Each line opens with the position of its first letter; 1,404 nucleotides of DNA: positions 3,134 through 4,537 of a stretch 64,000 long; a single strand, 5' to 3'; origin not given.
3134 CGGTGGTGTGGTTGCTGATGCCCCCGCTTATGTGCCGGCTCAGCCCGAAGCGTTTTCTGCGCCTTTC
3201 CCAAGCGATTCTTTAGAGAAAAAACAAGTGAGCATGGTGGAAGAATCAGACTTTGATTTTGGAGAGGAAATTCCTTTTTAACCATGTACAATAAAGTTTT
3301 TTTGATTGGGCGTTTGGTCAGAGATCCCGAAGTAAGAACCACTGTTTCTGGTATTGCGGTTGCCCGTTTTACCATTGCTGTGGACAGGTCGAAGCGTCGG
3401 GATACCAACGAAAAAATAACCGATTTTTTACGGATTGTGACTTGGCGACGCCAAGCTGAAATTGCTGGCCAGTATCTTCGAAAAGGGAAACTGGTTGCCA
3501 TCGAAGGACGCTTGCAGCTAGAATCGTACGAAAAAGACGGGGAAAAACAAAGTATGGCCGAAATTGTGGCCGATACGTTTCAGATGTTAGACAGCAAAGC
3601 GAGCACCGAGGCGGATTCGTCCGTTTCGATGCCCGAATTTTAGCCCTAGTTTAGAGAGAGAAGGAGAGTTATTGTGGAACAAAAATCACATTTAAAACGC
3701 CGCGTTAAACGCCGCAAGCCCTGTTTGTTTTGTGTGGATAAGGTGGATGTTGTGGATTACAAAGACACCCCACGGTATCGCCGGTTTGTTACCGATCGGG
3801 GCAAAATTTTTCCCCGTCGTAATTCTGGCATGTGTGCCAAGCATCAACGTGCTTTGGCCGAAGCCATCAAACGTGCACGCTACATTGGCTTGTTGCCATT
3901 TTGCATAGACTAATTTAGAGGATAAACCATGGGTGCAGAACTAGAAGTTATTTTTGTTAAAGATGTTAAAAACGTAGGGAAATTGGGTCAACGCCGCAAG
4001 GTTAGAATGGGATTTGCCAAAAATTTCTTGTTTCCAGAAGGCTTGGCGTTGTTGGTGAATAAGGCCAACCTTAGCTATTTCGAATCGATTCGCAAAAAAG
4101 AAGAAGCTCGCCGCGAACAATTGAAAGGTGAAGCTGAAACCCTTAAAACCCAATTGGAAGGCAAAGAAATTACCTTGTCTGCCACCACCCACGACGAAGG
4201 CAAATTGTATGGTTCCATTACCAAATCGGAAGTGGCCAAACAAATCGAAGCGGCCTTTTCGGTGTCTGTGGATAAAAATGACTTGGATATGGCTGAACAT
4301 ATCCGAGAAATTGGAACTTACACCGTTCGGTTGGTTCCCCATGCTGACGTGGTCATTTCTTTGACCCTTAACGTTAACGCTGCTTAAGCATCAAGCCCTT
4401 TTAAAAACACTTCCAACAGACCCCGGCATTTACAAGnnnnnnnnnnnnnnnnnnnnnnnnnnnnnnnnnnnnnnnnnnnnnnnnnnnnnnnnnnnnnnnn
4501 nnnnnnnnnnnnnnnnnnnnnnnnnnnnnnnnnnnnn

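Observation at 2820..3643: Tandem ssb paralogs inside the rpsF-rpsR ribosomal operon: a PriB-like intermediate?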

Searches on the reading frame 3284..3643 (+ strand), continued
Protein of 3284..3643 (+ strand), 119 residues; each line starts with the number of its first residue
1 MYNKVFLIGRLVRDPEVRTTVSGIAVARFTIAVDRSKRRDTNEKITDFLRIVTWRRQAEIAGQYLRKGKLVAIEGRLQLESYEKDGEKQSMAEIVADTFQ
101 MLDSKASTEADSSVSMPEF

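Call 35: search_solved_structures(query=window:3284-3643:+, show_alignments=3, max_evalue=1e-8)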
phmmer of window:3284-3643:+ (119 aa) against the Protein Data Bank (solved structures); distinct sequences matched with E-value up to 1e-8: 34.
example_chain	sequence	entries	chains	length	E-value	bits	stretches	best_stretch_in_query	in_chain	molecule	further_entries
2cwa_A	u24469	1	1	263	4.4e-31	110.3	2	3-117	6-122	Single-strand binding protein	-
2fxq_A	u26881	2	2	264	5.9e-30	106.7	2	3-107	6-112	Single-strand binding protein | Single-stranded DNA-binding protein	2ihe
2ihf_A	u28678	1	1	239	2.3e-29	104.8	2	3-107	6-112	Single-stranded DNA-binding protein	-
6bhw_A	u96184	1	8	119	3e-26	94.8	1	1-106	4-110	Single-stranded DNA-binding protein A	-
1z9f_A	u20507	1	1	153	3.2e-26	94.7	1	2-108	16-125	Single-strand binding protein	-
6bhx_A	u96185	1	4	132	4.3e-26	94.3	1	1-106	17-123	Single-stranded DNA-binding protein A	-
7d8j_A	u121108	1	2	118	1.9e-25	92.2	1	1-108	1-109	Single-stranded DNA-binding protein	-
5yyu_A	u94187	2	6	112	3.9e-25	91.2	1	1-105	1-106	Single-stranded DNA-binding protein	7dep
8gw5_A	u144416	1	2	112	4.2e-25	91.1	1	1-105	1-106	Single-stranded DNA-binding protein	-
5xgt_A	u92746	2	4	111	1.1e-24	89.7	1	1-103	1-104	Single-stranded DNA-binding protein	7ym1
7r4w_A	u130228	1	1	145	3.1e-23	85.1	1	2-107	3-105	Single-stranded DNA-binding protein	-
3vdy_A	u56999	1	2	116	7.1e-23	83.9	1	1-109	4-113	Single-stranded DNA-binding protein ssbB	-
1se8_A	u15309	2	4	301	6.9e-21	77.6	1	3-103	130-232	Single-strand binding protein | Single-stranded DNA-binding protein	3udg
3tqy_A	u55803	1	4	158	4.8e-18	68.4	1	3-107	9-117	Single-stranded DNA-binding protein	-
7f2n_A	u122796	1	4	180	7.4e-17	64.6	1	3-105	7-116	Single-stranded DNA-binding protein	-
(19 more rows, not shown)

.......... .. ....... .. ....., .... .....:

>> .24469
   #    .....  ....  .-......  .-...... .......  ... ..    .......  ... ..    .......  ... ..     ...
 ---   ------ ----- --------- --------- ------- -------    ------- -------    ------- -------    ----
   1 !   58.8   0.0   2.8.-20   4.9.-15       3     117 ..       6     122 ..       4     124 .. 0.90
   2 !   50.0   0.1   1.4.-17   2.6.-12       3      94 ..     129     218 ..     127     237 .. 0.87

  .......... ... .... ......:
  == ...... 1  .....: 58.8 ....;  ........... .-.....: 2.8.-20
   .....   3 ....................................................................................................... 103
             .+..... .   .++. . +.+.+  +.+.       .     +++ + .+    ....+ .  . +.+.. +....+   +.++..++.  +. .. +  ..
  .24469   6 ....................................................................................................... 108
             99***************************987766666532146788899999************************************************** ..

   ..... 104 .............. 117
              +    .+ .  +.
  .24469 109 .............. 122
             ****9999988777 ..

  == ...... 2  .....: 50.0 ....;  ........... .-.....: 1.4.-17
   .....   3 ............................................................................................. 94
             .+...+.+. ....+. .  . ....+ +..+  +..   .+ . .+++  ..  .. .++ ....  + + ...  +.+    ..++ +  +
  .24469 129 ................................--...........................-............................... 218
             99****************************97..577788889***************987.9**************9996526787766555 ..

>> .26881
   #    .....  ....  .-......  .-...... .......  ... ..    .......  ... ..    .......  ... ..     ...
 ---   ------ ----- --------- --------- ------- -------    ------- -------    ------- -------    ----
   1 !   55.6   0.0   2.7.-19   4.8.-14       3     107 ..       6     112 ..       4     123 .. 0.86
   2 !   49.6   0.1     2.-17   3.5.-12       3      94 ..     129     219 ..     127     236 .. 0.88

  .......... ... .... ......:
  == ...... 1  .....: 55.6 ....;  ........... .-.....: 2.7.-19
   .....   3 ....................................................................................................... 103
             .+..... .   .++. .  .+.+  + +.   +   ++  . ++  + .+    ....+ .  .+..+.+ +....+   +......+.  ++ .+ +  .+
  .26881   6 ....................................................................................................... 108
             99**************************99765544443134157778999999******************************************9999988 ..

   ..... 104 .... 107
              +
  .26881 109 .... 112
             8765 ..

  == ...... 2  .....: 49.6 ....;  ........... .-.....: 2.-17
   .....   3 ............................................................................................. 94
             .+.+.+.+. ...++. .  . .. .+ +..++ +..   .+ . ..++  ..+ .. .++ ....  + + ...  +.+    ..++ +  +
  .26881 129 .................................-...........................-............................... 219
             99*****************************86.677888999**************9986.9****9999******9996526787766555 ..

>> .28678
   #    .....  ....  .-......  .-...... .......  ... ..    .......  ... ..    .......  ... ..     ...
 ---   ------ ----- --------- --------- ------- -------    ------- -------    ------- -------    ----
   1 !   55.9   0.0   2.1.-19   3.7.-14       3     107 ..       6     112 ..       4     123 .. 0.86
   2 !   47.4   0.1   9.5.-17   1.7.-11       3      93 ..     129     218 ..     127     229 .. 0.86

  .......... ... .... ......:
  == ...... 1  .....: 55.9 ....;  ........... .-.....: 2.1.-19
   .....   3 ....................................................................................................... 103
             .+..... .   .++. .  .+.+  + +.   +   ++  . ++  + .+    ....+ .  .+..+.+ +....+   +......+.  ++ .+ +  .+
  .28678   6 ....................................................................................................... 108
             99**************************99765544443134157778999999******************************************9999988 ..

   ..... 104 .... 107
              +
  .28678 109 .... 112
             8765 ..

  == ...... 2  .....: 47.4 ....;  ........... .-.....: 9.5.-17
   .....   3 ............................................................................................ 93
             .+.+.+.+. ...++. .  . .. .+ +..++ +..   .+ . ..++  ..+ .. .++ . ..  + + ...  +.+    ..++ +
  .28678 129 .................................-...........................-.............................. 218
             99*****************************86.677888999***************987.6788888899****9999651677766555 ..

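Call 52: search_dna_similar(query=window:3284-3643:+, collection=phages, mode=protein, max_rows=8)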
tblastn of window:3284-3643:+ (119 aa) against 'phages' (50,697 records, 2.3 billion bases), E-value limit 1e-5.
Records with a match: 2531; places in all: 2536; records where one place covers at least 80% of the query: 1840.
Best place of each record, by identity: <60% 2531.
By first word of the organism name: Streptococcus 367; Mycobacterium 285; Staphylococcus 273; Vibrio 185; Arthrobacter 155; Salmonella 121; Bacillus 96; Microbacterium 94; Klebsiella 71; Escherichia 63; and 102 more.
By host as written in the record: - 338; Mycobacterium smegmatis mc2 155 193; Streptococcus thermophilus 101; Arthrobacter sp. ATCC 21022 79; Staphylococcus aureus 78; Mycobacterium smegmatis mc#155 47; Arthrobacter globiformis B-2979 42; Gordonia terrae 3612 40; and 705 more.
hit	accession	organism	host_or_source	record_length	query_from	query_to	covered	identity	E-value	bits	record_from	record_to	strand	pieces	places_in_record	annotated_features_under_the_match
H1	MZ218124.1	Paenibacillus phage SV21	Paenibacillus larvae SV21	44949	3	113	93%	51.3%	1e-28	113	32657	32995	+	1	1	single-stranded DNA-binding protein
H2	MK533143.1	Paenibacillus phage vB_PlaP_API480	Paenibacillus larvae Pl02-27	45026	3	113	93%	51.3%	1e-28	113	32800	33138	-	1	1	single-stranded DNA-binding protein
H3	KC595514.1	Brevibacillus phage Jimmer2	Brevibacillus laterosporus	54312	3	115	95%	50.0%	2e-27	110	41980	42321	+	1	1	single-stranded DNA binding protein | hypothetical protein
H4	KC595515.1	Brevibacillus phage Jimmer1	Brevibacillus laterosporus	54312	3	115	95%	50.0%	2e-27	110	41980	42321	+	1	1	single-stranded DNA binding protein | hypothetical protein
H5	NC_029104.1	Brevibacillus phage Jimmer1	Brevibacillus laterosporus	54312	3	115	95%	50.0%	2e-27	110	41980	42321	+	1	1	single strand DNA binding protein | ERF family protein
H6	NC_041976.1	Brevibacillus phage Jimmer2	Brevibacillus laterosporus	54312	3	115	95%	50.0%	2e-27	110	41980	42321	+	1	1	single strand DNA binding protein | ERF family protein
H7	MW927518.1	Paenibacillus phage Mock2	Paenibacillus larvae NW6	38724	1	104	87%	51.9%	3e-28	112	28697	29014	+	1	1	single-stranded DNA-binding protein | recombinase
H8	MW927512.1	Paenibacillus phage Bert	Paenibacillus larvae ATCC 9545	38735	1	104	87%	51.9%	3e-28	112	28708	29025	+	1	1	single-stranded DNA-binding protein | recombinase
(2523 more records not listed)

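Call 53: search_dna_similar(query=window:3284-3643:+, collection=plasmids, mode=protein, max_rows=12)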
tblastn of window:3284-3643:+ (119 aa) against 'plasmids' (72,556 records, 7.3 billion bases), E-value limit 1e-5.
The search stops at 5000 records and this limit was reached: more records match than are counted here, and every count below describes the 5000 best-scoring records only.
Records with a match: at least 5000; places in all: 5842; records where one place covers at least 80% of the query: 4995.
Best place of each record, by identity: <60% 5000.
By first word of the organism name: Escherichia 2565; Enterococcus 971; Klebsiella 588; Salmonella 254; Shigella 158; Bacillus 80; Clostridium 56; Clostridioides 23; Xylella 22; Cupriavidus 15; and 80 more.
By predicted mobility (MOB-suite, as given by PLSDB): conjugative 3745; mobilizable 751; non-mobilizable 504.
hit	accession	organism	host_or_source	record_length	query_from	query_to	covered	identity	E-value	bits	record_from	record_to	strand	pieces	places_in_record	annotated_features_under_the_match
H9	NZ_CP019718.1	Paenibacillus larvae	honeybees,cell culture,foul brood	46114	3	113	93%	51.3%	4e-28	113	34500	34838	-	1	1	ssb: single-stranded DNA-binding protein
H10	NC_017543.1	Paenibacillus polymyxa M1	-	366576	1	115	97%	49.1%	3e-28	114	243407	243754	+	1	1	ssb: single-stranded DNA-binding protein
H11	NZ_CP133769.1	Paenibacillus polymyxa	soybean,single cell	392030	1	115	97%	49.1%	3e-28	114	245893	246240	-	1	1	ssb: single-stranded DNA-binding protein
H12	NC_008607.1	Pelobacter propionicus DSM 2379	-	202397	3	115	95%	49.2%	2e-24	103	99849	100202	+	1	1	single-stranded DNA-binding protein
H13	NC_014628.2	Paenibacillus polymyxa SC2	-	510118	1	113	95%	49.1%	8e-28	112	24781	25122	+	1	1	ssb: single-stranded DNA-binding protein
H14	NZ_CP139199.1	Paenibacillus polymyxa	mixed culture,soil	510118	1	113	95%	49.1%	8e-28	112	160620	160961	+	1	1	ssb: single-stranded DNA-binding protein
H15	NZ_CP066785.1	Alicyclobacillus sp. ALC3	cell culture,acid mine drainage sediment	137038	3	113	93%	50.0%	5e-28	113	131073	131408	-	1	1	ssb: single-stranded DNA-binding protein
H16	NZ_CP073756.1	Exiguobacterium sp. PFWT01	cell cuture,water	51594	1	115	97%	47.9%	7e-29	115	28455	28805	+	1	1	ssb: single-stranded DNA-binding protein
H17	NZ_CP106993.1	Paenibacillus thiaminolyticus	mixed culture,sour bamboo shoots sample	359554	1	111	93%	49.5%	3e-30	119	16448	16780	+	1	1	ssb: single-stranded DNA-binding protein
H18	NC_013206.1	Alicyclobacillus acidocaldarius subsp. acidocaldarius DSM ...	-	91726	1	115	97%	46.6%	5e-28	113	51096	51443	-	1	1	single-stranded DNA-binding protein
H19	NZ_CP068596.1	Paenibacillus sonchi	cell culture,soil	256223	1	118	99%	45.0%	4e-26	107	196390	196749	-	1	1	ssb: single-stranded DNA-binding protein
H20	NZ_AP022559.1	Geobacillus subterraneus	-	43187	3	111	92%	48.2%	3e-21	94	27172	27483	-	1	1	single-stranded DNA-binding protein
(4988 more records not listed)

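Call 65: predict_structure(alignment_id=A1)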
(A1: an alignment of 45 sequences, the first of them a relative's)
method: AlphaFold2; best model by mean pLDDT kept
length: 119 residues; sequences in the alignment: 45
mean_pLDDT: 84.7   pTM: 0.71
mean pLDDT of the five models: 84.7, 83.9, 83.7, 83.0, 81.2
residues with pLDDT >= 90: 68; 70-90: 33; 50-70: 10; < 50: 8
segments of 3 or more residues with pLDDT < 50: 107-114
pLDDT, mean of each block of 10 residues (from residue 1): 86 93 95 83 86 94 87 93 91 92 62 52
secondary structure, 60 per line:
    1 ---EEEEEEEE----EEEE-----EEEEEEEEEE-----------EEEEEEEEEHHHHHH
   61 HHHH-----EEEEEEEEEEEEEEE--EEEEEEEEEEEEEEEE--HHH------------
elements in order: E4-11 E16-19 E25-34 E46-54 H55-64 E70-84 E87-102

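Call 68: fold_search(model_id=the predicted structure, library=pdb)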
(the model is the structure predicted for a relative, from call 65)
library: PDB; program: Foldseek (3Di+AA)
matches with E <= 10: 1261; with E <= 0.001: 218
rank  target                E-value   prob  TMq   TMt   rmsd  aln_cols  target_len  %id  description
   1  7ym1_B                1.2e-11  1.00  0.77  0.89   1.8       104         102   45  Structure of SsbA protein in complex with the anticancer drug 5-fluorouracil (released 2023-08-02)
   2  8gw5_B                1.8e-11  1.00  0.78  0.91   1.5       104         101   47  Crystal structure of SaSsbA complexed with glycerol (released 2023-09-20)
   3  5xgt_B                2.2e-11  1.00  0.78  0.87   2.1       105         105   45  Crystal structure of the N-terminal domain of Staphylococcus aureus single-stranded DNA-binding protein SsbA at 1.82 a (released 2017-08-09)
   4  5yyu_A                2.9e-11  1.00  0.78  0.87   2.1       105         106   44  Crystal structure of Staphylococcus aureus single-stranded DNA-binding protein SsbB (released 2018-08-15)
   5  7d8j_A                4.4e-11  1.00  0.76  0.81   3.2       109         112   42  S. aureus SsbB with 5-FU (released 2020-12-23)
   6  3vdy_A                7.6e-11  1.00  0.75  0.88   2.1       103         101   41  B. subtilis SsbB/ssDNA (released 2012-03-14)
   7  3tqy_A                8.4e-11  1.00  0.73  0.79   3.2       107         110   42  Structure of a single-stranded DNA-binding protein (ssb), from Coxiella burnetii (released 2011-09-21)
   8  6bhw_G                9.9e-11  1.00  0.77  0.90   1.6       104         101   46  B. subtilis SsbA (released 2018-12-19)
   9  2vw9_A                1.4e-10  1.00  0.77  0.84   2.3       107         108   41  Single stranded DNA binding protein complex from Helicobacter pylori (released 2009-06-02)
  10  5yyu_B                1.5e-10  1.00  0.78  0.89   1.9       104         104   43  Crystal structure of Staphylococcus aureus single-stranded DNA-binding protein SsbB (released 2018-08-15)
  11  6bhw_A                1.7e-10  1.00  0.76  0.89   1.8       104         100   44  B. subtilis SsbA (released 2018-12-19)
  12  6bhw_E                1.8e-10  1.00  0.76  0.91   1.8       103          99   45  B. subtilis SsbA (released 2018-12-19)
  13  3tqy_B                1.9e-10  1.00  0.76  0.83   2.5       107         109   42  Structure of a single-stranded DNA-binding protein (ssb), from Coxiella burnetii (released 2011-09-21)
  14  6bhx_C                2.0e-10  1.00  0.76  0.88   1.7       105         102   45  B. subtilis SsbA with DNA (released 2018-12-19)
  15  6bhx_B                2.0e-10  1.00  0.68  0.82   3.4       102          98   45  B. subtilis SsbA with DNA (released 2018-12-19)
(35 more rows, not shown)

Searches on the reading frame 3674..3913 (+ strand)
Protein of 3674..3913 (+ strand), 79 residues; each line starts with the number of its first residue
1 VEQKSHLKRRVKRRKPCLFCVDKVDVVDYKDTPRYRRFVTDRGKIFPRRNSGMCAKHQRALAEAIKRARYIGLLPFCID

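Call 6: search_protein_families(library=pfam, proteins=[window:3674-3913:+], max_evalue=0.01)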
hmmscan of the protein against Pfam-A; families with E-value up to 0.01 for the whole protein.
window:3674-3913:+ (79 aa): 1 family
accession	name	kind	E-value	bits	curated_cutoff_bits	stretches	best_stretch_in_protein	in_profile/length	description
PF01084.26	Ribosomal_S18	-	6.4e-24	84.3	21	1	24-74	2-52/52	Ribosomal protein S18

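Call 7: search_protein_families(library=ncbifam, proteins=[window:3674-3913:+], max_evalue=0.01)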
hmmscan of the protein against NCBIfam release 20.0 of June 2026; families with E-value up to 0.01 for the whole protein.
window:3674-3913:+ (79 aa): 1 family
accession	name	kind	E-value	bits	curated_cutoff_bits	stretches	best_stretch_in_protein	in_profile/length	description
TIGR00165.1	S18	equivalog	3.8e-26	91.1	38.75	1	11-77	2-68/70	30S ribosomal protein S18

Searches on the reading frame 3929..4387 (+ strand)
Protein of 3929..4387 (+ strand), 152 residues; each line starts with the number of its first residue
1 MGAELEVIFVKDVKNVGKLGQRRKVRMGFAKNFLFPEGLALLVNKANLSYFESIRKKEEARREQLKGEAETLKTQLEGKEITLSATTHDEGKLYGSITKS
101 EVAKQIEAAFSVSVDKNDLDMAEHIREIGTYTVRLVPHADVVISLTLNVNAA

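Call 6: search_protein_families(library=pfam, proteins=[window:3929-4387:+], max_evalue=0.01)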
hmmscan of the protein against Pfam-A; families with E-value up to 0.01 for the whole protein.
window:3929-4387:+ (152 aa): 2 families
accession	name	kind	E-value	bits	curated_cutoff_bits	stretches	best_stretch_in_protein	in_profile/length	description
PF03948.19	Ribosomal_L9_C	-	5.7e-22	78.4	23.2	1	68-150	2-85/86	Ribosomal protein L9, C-terminal domain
PF01281.25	Ribosomal_L9_N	-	4.1e-14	52.3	20.7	1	6-50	2-46/47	Ribosomal protein L9, N-terminal domain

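Call 7: search_protein_families(library=ncbifam, proteins=[window:3929-4387:+], max_evalue=0.01)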
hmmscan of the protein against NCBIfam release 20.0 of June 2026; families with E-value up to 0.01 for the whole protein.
window:3929-4387:+ (152 aa): 2 families
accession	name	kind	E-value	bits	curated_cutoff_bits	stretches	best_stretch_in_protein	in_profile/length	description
TIGR00158.1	L9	equivalog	2.8e-33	115.5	58.6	1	6-151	2-147/148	50S ribosomal protein L9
NF011110.0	PRK14538.1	equivalog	9.6e-21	73.6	707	1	3-149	687-832/838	putative bifunctional signaling protein/50S ribosomal protein L9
